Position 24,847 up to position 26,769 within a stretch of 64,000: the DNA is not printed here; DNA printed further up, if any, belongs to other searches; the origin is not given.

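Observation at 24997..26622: Prepilin-type N-terminus fused to a delta-60-repeat beta-propeller: candidate pilus-tip adhesin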

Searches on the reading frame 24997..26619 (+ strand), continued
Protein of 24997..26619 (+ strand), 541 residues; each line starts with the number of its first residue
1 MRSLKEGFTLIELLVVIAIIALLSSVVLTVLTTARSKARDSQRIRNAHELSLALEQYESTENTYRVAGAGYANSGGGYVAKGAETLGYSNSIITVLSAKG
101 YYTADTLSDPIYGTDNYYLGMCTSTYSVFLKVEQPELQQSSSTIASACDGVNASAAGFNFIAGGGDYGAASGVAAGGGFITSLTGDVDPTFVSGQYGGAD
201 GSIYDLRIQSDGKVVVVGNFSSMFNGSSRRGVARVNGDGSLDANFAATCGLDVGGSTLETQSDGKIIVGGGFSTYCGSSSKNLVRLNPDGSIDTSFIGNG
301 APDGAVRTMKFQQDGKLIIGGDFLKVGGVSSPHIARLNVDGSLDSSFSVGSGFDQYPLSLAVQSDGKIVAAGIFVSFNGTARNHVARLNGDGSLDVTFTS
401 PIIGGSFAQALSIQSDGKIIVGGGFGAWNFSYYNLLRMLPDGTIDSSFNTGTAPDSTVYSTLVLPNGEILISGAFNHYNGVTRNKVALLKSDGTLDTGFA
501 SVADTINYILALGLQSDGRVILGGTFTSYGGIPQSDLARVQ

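Call 7: search_solved_structures(query=window:24997-26619:+, max_evalue=1, show_alignments=2)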
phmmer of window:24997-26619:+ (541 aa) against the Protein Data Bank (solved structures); distinct sequences matched with E-value up to 1: 13.
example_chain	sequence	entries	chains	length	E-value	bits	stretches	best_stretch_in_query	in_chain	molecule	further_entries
7tgg_A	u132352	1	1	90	1.5e-05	27.1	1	5-64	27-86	Geopilin domain 1 protein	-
9egp_A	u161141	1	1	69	4.1e-05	25.6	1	5-62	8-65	Geopilin domain 1 protein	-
6xxd_A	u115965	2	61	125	6.7e-05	24.9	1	8-69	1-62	PilA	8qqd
2m7g_A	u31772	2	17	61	0.00025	23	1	8-64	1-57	Geopilin domain 1 protein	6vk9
8pfb_G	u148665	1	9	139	0.00043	22.2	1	8-62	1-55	Type IV pilin PilE1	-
2hi2_A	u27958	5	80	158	0.0093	17.8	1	8-96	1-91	Fimbrial protein | PilA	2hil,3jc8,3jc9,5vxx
3hxj_A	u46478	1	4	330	0.0094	17.8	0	265-322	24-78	Pyrrolo-quinoline quinone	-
5kua_A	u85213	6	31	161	0.011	17.6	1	8-98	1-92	pilin | Neisseria meningitidis PilE variant SB-GATDH | Neisseria meningitidis PilE, SB-DATDH variant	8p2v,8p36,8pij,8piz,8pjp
1ay2_A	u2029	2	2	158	0.02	16.7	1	8-95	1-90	TYPE 4 PILIN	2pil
8p3b_A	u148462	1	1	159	0.028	16.3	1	8-95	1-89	Fimbrial protein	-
8tj2_C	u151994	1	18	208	0.092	14.6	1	8-65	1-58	Type IV major pilin protein PilA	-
5wda_A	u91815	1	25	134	0.11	14.3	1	8-67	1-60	General secretion pathway protein G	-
9laa_A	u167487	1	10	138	0.13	14.1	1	4-30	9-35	Type IV pilin protein PilA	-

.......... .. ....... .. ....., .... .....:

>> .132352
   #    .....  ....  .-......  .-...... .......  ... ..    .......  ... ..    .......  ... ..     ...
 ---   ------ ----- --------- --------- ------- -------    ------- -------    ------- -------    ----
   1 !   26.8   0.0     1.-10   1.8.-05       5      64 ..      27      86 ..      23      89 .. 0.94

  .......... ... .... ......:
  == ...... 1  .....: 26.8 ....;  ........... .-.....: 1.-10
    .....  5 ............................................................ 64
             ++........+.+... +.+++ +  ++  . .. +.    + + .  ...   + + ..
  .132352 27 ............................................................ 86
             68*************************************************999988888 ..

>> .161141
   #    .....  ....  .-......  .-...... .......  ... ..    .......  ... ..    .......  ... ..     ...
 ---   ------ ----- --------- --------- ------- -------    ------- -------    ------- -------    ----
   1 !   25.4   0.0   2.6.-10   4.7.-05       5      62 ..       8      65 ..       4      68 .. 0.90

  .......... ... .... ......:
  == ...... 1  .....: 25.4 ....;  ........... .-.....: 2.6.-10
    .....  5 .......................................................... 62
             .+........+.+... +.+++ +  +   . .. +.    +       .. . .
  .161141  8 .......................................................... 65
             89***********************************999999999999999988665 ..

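Call 8: list_cluster_members(proteins=[P0001])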
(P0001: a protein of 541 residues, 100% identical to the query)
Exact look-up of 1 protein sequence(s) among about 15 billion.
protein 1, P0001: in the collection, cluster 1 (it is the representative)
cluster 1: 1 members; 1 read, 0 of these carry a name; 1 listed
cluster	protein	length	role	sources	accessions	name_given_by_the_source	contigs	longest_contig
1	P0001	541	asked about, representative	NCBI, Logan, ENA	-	-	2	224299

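Call 9: find_encoding_contigs(protein=P0001, flank=10000, max_places=4)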
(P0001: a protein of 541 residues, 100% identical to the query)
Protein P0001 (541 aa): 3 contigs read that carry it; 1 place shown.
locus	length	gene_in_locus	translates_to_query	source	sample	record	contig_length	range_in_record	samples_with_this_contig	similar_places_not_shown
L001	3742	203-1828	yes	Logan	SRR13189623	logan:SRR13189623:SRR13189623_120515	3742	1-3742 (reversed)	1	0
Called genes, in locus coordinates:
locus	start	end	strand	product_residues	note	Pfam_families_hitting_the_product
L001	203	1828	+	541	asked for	PF07963:N_methyl (weak), PF17164:DUF5122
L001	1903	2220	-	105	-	-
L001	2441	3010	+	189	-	PF02698:DUF218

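Call 25: find_related_loci(query=window:24997-26619:+, collection=genome_contigs, flank=10000)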
Query window:24997-26619:+ (541 aa) in genome_contigs; peptide patterns used: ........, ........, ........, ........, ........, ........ (x = any residue, [..] = any of these).
27 stretches matched a pattern, but none encodes a relative of the query by tblastn (E <= 1e-3).

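Call 26: predict_structure(alignment_id=A1)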
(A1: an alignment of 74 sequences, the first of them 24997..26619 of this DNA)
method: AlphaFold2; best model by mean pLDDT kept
length: 541 residues; sequences in the alignment: 74
mean_pLDDT: 87.9   pTM: 0.72
mean pLDDT of the five models: 87.9, 86.9, 86.8, 86.5, 86.3
residues with pLDDT >= 90: 358; 70-90: 126; 50-70: 32; < 50: 25
segments of 3 or more residues with pLDDT < 50: 137-142, 165-181
pLDDT, mean of each block of 10 residues (from residue 1): 60 93 93 87 88 93 94 92 88 95 82 83 89 67 60 81 52 38 75 68 96 95 82 93 86 95 96 94 96 84 97 97 97 97 97 98 98 97 97 97 88 97 80 90 95 94 95 96 95 93 82 93 93 90 87
secondary structure, 60 per line:
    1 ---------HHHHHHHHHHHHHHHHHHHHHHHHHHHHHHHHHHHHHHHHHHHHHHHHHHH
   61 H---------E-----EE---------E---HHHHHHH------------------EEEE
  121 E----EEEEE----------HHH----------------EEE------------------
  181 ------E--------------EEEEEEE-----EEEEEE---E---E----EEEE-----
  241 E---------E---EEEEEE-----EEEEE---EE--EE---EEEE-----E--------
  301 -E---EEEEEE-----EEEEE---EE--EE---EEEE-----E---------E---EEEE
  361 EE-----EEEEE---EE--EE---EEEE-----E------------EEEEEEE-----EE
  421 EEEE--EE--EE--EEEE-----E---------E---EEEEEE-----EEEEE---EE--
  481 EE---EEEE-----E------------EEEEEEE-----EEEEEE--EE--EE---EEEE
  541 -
elements in order: H10-61 H92-98 E117-121 E126-130 E160-162 E202-208 E214-219 E232-235 E255-260 E266-270 E283-286 E306-311 E317-321 E334-337 E357-362 E368-372 E385-388 E407-413 E419-424 E435-438 E458-463 E469-473 E486-489 E508-514 E520-525 E537-540

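Call 29: fold_search(model_id=the predicted structure, library=pdb)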
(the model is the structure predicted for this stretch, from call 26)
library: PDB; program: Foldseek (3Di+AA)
matches with E <= 10: 891; with E <= 0.001: 493
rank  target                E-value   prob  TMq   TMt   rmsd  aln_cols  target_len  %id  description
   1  3odt_A                1.3e-11  1.00  0.42  0.74   4.1       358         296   16  Crystal structure of WD40 beta propeller domain of Doa1 (released 2010-12-01)
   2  4a2m_B                4.7e-11  1.00  0.38  0.28   6.1       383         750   14  Structure of the periplasmic domain of the heparin and heparan sulphate sensing hybrid two component system BT4663 in  (released 2012-05-02)
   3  7roo                  6.7e-11  1.00  0.45  0.39   6.0       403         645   16  Crystal structure of Friedel-Crafts alkylating enzyme CylK from Cylindospermum licheniforme with bromide (released 2022-03-23)
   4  4a2l_B                8.1e-11  1.00  0.40  0.30   5.6       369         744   15  Structure of the periplasmic domain of the heparin and heparan sulphate sensing hybrid two component system BT4663 in  (released 2012-05-02)
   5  4a2l_C                8.1e-11  1.00  0.40  0.29   5.7       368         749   14  Structure of the periplasmic domain of the heparin and heparan sulphate sensing hybrid two component system BT4663 in  (released 2012-05-02)
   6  4a2m_D                9.6e-11  1.00  0.42  0.31   5.3       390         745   15  Structure of the periplasmic domain of the heparin and heparan sulphate sensing hybrid two component system BT4663 in  (released 2012-05-02)
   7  7ron                  1.3e-10  1.00  0.44  0.38   6.2       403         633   15  Crystal structure of the Friedel-Crafts alkylating enzyme CylK from Cylindospermum licheniforme (released 2022-03-23)
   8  3odt_B                1.4e-10  1.00  0.40  0.70   4.8       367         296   16  Crystal structure of WD40 beta propeller domain of Doa1 (released 2010-12-01)
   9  4a2l_F                1.6e-10  1.00  0.40  0.30   6.0       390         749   15  Structure of the periplasmic domain of the heparin and heparan sulphate sensing hybrid two component system BT4663 in  (released 2012-05-02)
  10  4a2l_E                1.8e-10  1.00  0.39  0.30   7.0       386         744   15  Structure of the periplasmic domain of the heparin and heparan sulphate sensing hybrid two component system BT4663 in  (released 2012-05-02)
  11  4a2m_A                1.9e-10  1.00  0.38  0.28   6.0       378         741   14  Structure of the periplasmic domain of the heparin and heparan sulphate sensing hybrid two component system BT4663 in  (released 2012-05-02)
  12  1nr0                  2.7e-10  1.00  0.25  0.23  19.6       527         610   13  Two Seven-Bladed Beta-Propeller Domains Revealed By The Structure Of A C. elegans Homologue Of Yeast Actin Interacting P (released 2003-07-01)
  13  4a2m_C                3.8e-10  1.00  0.38  0.29   6.9       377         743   14  Structure of the periplasmic domain of the heparin and heparan sulphate sensing hybrid two component system BT4663 in  (released 2012-05-02)
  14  6fq3_A                3.8e-10  1.00  0.32  0.43  17.0       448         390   11  Crystal structure of Danio rerio Lin41 filamin-NHL domains in complex with lin-29A 5'UTR 13mer RNA (released 2018-05-09)
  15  4a2l_D                4.6e-10  1.00  0.38  0.29   6.9       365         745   15  Structure of the periplasmic domain of the heparin and heparan sulphate sensing hybrid two component system BT4663 in  (released 2012-05-02)
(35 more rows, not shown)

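Call 84: search_protein_families(library=pfam, alignment_id=A6, max_evalue=0.001)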
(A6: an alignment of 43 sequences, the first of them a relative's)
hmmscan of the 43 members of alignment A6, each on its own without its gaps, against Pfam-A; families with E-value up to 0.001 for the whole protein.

A. member 1, P0001 (541 aa): 2 families
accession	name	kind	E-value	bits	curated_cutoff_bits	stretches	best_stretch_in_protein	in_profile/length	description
PF17164.10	DUF5122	-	1.1e-80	265.9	27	7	261-296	1-36/36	Domain of unknown function (DUF5122) beta-propeller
PF07963.17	N_methyl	-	6.5e-07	29.1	21.2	1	5-28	4-27/27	Prokaryotic N-terminal methylation motif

B. families by the number of members that match (of 43 scanned): 31 families (the first 25 are shown)
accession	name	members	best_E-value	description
PF07963.17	N_methyl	38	4.7e-10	Prokaryotic N-terminal methylation motif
PF13964.12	Kelch_6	8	2.2e-20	Kelch motif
PF01344.31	Kelch_1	7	4.6e-34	Kelch motif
PF24681.1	Kelch_KLHDC2_KLHL20_DRC7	7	2.7e-29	KLHDC2/KLHL20/DRC7 Kelch-repeats domain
PF07646.21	Kelch_2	7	2.2e-11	Kelch motif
PF24981.1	Beta-prop_ATRN-LZTR1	6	3.4e-21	Attractin/LZTR1 beta-propeller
PF17164.10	DUF5122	5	9.9e-154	Domain of unknown function (DUF5122) beta-propeller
PF24684.1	Vgb_lyase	5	1e-24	Virginiamycin B lyase family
PF13418.12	Kelch_4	5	3.4e-18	Galactose oxidase, central domain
PF25210.1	Kelch_FKB95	5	1e-09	FKB95, Kelch-repeats domain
PF19755.4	DUF6242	4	2.6e-11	Domain of unknown function (DUF6242)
PF12768.13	Rax2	4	1.3e-08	Rax2 C-terminal beta propeller domain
PF13854.13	Kelch_HCF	4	3.7e-07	Host cell factor, Kelch-repeats domain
PF25390.1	WD40_RLD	3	3.5e-75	RCC1-like domain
PF00415.24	RCC1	3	1.3e-50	Regulator of chromosome condensation (RCC1) repeat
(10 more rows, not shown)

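Call 93: search_solved_structures(query=A7, max_evalue=0.01)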
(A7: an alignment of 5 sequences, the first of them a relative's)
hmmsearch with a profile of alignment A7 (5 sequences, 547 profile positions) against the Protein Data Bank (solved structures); distinct sequences matched with E-value up to 0.01: 27.
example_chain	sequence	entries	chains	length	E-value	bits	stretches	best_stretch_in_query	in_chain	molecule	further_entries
6xxd_A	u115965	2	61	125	8.9e-10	40.8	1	8-72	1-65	PilA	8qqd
6tji_A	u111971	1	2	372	1.3e-09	40.3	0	426-479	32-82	Cake10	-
6tjh_A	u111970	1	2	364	1.8e-09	39.8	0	427-480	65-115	Cake9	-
7tgg_A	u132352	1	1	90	1.2e-08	37.1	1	3-64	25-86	Geopilin domain 1 protein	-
6tjg_A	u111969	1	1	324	1.4e-08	36.8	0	426-480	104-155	Cake8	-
9egp_A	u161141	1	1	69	2.5e-07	32.7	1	3-64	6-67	Geopilin domain 1 protein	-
6tjf_A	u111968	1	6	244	1.1e-06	30.5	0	426-478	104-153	Cake6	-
2m7g_A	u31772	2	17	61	1.7e-06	30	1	8-64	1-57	Geopilin domain 1 protein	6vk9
8pfb_G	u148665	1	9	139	1.5e-05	26.9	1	8-60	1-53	Type IV pilin PilE1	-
6tje_A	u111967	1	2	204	2e-05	26.5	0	426-480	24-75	Cake5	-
5wda_A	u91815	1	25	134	2.6e-05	26.1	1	8-71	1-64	General secretion pathway protein G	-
4d8h_A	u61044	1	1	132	0.00014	23.6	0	436-505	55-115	de novo protein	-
4qkr_A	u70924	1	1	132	0.00044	22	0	436-505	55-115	DE NOVO PROTEIN 6XTYR/PV2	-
6tjd_A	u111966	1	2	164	0.00044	22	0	427-479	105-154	Cake4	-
3hxj_A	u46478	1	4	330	0.00072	21.3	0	425-464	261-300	Pyrrolo-quinoline quinone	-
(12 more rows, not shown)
